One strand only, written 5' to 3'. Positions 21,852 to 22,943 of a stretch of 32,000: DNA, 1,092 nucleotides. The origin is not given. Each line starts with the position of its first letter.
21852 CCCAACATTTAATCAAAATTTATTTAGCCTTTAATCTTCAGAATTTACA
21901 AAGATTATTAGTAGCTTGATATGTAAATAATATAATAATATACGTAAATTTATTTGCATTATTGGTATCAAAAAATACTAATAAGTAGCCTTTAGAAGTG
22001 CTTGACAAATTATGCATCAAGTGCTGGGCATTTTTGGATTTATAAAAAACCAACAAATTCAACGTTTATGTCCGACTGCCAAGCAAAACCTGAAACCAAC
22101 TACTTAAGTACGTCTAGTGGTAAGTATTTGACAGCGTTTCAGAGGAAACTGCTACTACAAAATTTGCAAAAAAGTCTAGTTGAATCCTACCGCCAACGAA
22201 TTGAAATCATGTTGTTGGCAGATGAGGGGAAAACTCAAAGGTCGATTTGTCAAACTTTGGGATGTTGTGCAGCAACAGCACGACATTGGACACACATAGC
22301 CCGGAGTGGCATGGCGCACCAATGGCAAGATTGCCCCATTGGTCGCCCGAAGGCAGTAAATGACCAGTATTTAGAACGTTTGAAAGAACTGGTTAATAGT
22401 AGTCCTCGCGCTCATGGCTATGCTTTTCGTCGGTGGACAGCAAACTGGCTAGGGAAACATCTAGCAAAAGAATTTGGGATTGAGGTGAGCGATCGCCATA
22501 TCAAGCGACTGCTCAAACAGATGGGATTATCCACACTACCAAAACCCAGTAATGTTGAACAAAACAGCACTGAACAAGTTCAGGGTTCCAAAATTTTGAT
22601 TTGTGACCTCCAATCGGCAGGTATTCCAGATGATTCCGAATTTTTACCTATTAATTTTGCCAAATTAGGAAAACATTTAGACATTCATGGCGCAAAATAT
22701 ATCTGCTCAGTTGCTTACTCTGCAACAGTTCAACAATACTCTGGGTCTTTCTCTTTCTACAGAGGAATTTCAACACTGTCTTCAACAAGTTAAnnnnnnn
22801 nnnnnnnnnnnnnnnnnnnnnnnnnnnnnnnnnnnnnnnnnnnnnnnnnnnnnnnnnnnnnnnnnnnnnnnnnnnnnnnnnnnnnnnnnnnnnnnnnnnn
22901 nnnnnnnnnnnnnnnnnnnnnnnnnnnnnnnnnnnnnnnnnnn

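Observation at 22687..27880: Candidate cyclic-nucleotide-gated double-glycine peptide export module with a dedicated parvulin PPIase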

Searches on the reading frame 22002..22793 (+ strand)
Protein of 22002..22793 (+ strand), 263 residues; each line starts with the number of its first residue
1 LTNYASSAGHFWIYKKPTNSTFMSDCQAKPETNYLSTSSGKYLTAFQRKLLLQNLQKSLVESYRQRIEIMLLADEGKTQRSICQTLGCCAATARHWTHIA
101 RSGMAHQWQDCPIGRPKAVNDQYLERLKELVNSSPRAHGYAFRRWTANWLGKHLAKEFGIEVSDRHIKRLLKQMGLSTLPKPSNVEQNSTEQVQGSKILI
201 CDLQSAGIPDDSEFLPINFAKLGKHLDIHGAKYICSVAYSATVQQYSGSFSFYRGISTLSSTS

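Call 3: search_protein_families(library=pfam, proteins=[window:22002-22793:+], max_evalue=0.01)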
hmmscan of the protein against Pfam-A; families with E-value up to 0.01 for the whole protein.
window:22002-22793:+ (263 aa): 6 families
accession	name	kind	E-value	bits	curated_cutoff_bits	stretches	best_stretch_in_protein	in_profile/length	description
PF13565.12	HTH_32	-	1.7e-09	38.5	33.7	1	92-171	1-73/73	Homeodomain-like domain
PF13592.12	HTH_33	-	2.2e-08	34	25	1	142-192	2-53/60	Winged helix-turn helix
PF13384.12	HTH_23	-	8.7e-06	25.8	24.6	1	63-99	4-40/50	Homeodomain-like domain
PF13518.12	HTH_28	-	7.5e-05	23.2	25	1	65-101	1-37/52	Helix-turn-helix domain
PF13551.12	HTH_29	-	0.00051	20.5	28.1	1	66-96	1-32/64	Winged helix-turn helix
PF04218.19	CENP-B_N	-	0.0055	16.8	21.2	0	64-96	10-42/53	CENP-B N-terminal DNA-binding domain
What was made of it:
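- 22068..22793 (+): HTH-only protein (241 aa, WP_041565474.1). It corresponds to the N-terminal DNA-binding half of an IS630-type transposase, without the DDE domain. Its last 107 nt overlap the exporter start in another frame. Pfam HTH_32, HTH_33 and HTH_23 score above cut-off (call 3).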

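Call 59: search_protein_families(library=ncbifam, proteins=[window:22068-22790:+], max_evalue=0.01)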
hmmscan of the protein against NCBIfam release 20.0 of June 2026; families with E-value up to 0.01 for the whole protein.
seq(241 aa): 4 families
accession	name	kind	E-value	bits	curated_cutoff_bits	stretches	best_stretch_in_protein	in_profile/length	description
NF033545.0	transpos_IS630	equivalog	1e-19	71.1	100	1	43-168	1-125/299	IS630 family transposase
NF033577.2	transpos_IS481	equivalog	2.4e-06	27.3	224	1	44-162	2-115/284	IS481 family transposase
NF033516.0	transpos_IS3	equivalog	1.1e-05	24.9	160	1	34-165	82-191/369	IS3 family transposase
NF033546.1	transpos_IS21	equivalog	0.0067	16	160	1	47-152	1-98/294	IS21 family transposase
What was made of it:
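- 22068..22793 (+): NF033545 matches positions 1-125 of 299 at 71 bits, below the cut-off of 100 (call 59).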

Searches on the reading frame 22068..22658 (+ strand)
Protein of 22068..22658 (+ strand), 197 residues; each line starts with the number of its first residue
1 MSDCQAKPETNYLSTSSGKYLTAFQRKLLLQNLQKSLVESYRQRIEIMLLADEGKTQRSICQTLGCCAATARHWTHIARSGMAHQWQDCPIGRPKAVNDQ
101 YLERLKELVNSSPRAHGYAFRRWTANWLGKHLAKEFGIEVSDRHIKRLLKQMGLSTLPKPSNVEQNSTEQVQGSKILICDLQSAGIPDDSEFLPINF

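Call 64: find_homologous_proteins(query=window:22068-22658:+, max_evalue=0.00001)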
Query seq(197 aa) (197 aa): 1948 proteins with E <= 0.00001 among 2014 candidates; the best 120 are listed.
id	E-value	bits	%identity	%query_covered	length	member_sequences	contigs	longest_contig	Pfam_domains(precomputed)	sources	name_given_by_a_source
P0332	1.3e-129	447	100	100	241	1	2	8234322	PF13384.13,PF13592.13,PF13565.13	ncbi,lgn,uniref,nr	ncbi:helix-turn-helix domain-containing protein [Nostoc punctiforme]|uniref:helix-turn-helix domain-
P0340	8.3e-119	412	93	100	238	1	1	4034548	PF13384.13,PF13592.13,PF13565.13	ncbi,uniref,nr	ncbi:helix-turn-helix domain-containing protein [Nostoc sp. KVJ3]|uniref:helix-turn-helix domain-con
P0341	3.2e-118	410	91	100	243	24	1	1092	PF13384.13,PF13518.13,PF13592.13,PF13565.13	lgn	-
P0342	3.2e-118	410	91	100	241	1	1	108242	PF13384.13,PF13592.13,PF13565.13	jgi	jgi:transposase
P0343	3.9e-116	403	91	100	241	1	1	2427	PF13384.13,PF13592.13,PF13565.13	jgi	jgi:transposase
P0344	1.1e-115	402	89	100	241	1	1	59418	PF13384.13,PF13518.13,PF13592.13,PF13565.13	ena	-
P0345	1.4e-115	401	89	100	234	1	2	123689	PF13384.13,PF13518.13,PF13592.13,PF13565.13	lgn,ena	-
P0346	2.0e-115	401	90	100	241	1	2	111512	PF13384.13,PF13518.13,PF13592.13,PF13565.13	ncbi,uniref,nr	ncbi:helix-turn-helix domain-containing protein [Nostoc sp. WHI]|uniref:helix-turn-helix domain-cont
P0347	2.0e-115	401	90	100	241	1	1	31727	PF13384.13,PF13518.13,PF13592.13,PF13565.13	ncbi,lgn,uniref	ncbi:transposase [Nostoc sp.]|uniref:helix-turn-helix domain-containing protein n=1 Tax=Nostoc sp. T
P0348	5.3e-114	396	90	100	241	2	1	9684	PF13384.13,PF13592.13,PF13565.13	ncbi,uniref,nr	ncbi:helix-turn-helix domain-containing protein [Nostoc flagelliforme FACHB-838]|uniref:Helix-turn-h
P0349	1.8e-113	395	87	100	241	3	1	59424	PF13384.13,PF13518.13,PF13592.13,PF13565.13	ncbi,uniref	ncbi:transposase [uncultured Nostoc sp.]|uniref:helix-turn-helix domain-containing protein n=1 Tax=u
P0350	1.7e-112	391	87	100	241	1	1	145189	PF13384.13,PF13518.13,PF13592.13,PF13565.13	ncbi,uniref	ncbi:helix-turn-helix domain-containing protein [Nostoc sp.]|uniref:helix-turn-helix domain-containi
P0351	1.1e-110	385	86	100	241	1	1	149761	PF13384.13,PF13551.13,PF13518.13,PF13592.13,PF13565.13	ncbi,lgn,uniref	ncbi:helix-turn-helix domain-containing protein [Nostoc sp.]|uniref:helix-turn-helix domain-containi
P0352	1.1e-110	385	87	100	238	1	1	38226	PF13384.13,PF13518.13,PF13592.13,PF13565.13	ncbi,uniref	ncbi:helix-turn-helix domain-containing protein [Nostoc sp. CALU 1950]|uniref:helix-turn-helix domai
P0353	5.1e-110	383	87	100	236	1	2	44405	PF13384.13,PF13592.13,PF13565.13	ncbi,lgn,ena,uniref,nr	ncbi:helix-turn-helix domain-containing protein [Nostoc sp. LPT]|uniref:helix-turn-helix domain-cont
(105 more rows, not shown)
